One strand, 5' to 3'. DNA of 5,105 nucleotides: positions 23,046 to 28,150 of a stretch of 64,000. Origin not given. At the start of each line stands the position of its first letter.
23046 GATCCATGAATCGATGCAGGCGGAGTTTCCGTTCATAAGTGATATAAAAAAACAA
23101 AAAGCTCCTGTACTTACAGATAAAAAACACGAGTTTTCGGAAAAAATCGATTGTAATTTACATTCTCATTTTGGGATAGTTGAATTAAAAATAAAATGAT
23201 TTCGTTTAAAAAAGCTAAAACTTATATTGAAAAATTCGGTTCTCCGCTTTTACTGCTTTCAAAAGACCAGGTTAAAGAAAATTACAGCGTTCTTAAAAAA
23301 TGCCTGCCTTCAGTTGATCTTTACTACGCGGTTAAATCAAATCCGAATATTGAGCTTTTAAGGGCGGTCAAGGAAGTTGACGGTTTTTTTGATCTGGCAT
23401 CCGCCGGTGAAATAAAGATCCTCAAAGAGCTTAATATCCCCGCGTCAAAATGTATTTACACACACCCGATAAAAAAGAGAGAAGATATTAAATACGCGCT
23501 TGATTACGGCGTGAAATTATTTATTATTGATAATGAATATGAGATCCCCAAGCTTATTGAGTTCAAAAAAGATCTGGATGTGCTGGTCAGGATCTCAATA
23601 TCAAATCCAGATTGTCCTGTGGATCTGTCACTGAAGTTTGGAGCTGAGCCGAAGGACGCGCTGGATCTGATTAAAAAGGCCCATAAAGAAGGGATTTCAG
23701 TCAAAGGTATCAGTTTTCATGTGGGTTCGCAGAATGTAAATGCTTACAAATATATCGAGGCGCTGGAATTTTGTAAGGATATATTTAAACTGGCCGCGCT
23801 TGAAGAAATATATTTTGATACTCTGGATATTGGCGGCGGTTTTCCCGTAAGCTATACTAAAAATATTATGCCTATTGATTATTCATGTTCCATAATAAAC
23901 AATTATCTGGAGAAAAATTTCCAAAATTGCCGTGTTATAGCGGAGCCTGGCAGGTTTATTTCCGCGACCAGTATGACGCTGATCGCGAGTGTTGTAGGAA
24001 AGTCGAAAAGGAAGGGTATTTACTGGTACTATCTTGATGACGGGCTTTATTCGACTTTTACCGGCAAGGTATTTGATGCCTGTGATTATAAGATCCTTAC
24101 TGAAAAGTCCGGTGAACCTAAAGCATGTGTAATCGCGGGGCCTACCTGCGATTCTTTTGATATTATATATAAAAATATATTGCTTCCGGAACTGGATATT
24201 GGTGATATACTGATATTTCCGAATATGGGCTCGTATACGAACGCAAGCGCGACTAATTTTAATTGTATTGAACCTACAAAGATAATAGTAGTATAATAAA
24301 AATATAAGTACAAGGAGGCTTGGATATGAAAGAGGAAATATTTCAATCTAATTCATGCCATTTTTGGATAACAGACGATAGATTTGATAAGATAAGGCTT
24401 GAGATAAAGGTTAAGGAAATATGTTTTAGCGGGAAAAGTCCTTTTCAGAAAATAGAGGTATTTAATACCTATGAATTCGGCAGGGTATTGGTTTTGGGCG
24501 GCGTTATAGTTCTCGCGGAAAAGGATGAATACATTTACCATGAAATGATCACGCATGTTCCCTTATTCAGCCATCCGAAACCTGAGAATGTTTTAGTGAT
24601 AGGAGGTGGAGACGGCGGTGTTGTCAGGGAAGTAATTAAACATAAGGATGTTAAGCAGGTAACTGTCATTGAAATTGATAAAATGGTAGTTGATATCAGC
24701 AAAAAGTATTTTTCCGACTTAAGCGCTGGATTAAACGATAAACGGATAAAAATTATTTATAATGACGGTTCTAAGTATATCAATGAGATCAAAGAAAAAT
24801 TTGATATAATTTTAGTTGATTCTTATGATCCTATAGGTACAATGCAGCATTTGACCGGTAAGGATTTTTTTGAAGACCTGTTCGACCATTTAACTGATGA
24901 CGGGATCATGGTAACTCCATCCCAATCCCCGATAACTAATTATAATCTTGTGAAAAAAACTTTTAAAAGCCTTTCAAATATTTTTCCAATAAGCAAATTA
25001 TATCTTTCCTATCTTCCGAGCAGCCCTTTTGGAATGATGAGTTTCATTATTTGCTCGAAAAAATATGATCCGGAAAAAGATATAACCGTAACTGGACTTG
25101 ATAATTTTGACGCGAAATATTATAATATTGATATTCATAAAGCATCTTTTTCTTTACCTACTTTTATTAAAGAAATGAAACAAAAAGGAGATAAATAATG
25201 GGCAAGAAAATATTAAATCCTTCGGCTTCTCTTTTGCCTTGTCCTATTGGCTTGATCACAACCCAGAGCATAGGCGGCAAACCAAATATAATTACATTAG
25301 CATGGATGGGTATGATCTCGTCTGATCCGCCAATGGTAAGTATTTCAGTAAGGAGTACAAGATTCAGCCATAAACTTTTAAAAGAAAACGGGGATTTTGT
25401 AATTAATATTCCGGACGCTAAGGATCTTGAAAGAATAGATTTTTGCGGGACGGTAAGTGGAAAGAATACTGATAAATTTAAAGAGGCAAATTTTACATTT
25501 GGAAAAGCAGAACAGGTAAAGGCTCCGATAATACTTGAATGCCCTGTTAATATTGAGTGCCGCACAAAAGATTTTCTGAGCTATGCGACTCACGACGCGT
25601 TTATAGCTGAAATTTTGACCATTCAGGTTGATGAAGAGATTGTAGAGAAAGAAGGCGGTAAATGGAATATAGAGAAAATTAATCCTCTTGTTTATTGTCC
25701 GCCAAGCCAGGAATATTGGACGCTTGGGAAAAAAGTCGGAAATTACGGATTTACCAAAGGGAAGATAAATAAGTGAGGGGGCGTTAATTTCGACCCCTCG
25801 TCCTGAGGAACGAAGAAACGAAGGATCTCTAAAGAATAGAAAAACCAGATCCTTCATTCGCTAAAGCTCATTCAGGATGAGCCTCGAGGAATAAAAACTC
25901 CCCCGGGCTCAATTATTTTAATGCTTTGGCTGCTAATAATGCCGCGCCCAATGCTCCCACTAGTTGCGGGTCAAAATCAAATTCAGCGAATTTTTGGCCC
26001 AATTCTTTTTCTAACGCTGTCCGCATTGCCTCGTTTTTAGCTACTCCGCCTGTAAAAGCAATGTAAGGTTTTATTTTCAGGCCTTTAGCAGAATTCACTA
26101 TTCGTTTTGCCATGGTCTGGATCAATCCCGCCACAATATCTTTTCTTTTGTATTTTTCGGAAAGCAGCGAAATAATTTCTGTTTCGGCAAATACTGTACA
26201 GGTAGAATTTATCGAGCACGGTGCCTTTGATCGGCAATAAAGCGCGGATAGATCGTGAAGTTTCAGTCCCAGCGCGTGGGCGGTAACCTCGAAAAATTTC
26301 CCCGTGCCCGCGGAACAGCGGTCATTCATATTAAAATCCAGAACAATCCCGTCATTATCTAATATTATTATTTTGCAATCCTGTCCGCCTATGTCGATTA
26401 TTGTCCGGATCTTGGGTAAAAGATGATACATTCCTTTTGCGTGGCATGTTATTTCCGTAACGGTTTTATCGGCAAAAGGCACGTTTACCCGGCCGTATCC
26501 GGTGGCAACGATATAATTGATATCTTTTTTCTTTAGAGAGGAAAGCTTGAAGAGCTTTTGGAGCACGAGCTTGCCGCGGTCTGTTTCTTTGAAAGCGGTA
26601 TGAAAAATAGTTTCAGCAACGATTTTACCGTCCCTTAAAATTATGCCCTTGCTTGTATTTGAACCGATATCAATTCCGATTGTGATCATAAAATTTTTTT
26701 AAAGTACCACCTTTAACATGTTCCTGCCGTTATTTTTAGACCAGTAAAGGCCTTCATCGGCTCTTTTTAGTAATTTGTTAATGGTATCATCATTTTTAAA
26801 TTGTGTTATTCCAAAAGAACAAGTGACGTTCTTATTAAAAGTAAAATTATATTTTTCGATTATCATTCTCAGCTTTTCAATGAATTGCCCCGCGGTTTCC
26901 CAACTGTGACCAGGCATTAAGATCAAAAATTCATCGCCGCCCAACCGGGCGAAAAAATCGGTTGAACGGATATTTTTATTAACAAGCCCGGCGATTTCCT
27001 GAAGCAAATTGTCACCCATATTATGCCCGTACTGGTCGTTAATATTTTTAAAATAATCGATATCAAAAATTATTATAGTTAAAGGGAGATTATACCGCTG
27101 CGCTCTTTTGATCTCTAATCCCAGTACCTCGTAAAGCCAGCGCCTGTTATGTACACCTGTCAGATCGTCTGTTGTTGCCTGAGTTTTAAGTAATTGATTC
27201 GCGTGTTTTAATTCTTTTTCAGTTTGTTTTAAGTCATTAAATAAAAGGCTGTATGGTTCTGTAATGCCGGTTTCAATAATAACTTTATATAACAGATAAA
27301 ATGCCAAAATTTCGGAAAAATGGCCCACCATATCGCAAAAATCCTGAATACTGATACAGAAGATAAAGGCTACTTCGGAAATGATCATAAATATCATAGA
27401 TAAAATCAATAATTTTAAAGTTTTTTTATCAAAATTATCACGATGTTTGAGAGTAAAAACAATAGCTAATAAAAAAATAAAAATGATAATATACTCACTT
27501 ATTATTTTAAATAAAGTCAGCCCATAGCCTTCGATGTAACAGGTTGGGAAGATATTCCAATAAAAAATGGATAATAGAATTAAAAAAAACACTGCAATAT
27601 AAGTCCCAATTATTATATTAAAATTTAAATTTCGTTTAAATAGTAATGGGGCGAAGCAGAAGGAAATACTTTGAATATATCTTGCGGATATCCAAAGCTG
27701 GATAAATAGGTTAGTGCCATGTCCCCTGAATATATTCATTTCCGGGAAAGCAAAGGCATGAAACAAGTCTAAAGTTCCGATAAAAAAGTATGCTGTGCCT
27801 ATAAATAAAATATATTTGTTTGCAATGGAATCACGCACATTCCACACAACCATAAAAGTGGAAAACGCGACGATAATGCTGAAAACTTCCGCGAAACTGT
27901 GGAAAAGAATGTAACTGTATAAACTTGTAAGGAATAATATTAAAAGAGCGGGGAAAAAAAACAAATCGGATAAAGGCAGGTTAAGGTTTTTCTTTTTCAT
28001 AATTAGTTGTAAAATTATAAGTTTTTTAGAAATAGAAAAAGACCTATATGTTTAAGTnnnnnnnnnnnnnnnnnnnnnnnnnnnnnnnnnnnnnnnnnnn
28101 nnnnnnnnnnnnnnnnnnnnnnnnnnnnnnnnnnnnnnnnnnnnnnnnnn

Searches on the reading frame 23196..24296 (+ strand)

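Call 48: search_protein_families(library=pfam, proteins=[window:23196-24296:+], max_evalue=0.00001)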
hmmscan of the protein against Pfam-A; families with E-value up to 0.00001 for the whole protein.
window:23196-24296:+ (366 aa): 2 families
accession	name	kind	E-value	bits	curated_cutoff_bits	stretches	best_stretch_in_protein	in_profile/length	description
PF02784.22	Orn_Arg_deC_N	-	2e-49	168.7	23.4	1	24-257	2-247/247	Pyridoxal-dependent decarboxylase, pyridoxal binding domain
PF00278.28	Orn_DAP_Arg_deC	-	5.5e-21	75.1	23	1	205-345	5-95/95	Pyridoxal-dependent decarboxylase, C-terminal sheet domain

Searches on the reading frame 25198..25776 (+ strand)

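Call 48: search_protein_families(library=pfam, proteins=[window:25198-25776:+], max_evalue=0.00001)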
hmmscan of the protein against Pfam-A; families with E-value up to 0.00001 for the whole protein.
window:25198-25776:+ (192 aa): 1 family
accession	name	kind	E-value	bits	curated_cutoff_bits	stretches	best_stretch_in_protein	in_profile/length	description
PF01613.24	Flavin_Reduct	-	1e-31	110.6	27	1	13-167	4-145/153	Flavin reductase like domain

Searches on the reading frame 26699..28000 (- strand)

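Call 49: search_protein_families(library=pfam, proteins=[window:26699-28000:-], max_evalue=0.00001)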
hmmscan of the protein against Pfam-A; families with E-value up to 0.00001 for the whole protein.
window:26699-28000:- (433 aa): 3 families
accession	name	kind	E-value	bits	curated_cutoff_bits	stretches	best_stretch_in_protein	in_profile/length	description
PF17159.10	MASE3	-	5.1e-78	262.2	31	1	26-249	2-226/226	Membrane-associated sensor domain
PF00990.26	GGDEF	-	2.5e-43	148.1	23.8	1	275-427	1-160/161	Diguanylate cyclase, GGDEF domain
PF22335.1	Cas10-Cmr2_palm2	-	3e-06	27.8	27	1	353-429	57-132/133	Cas10/Cmr2, second palm domain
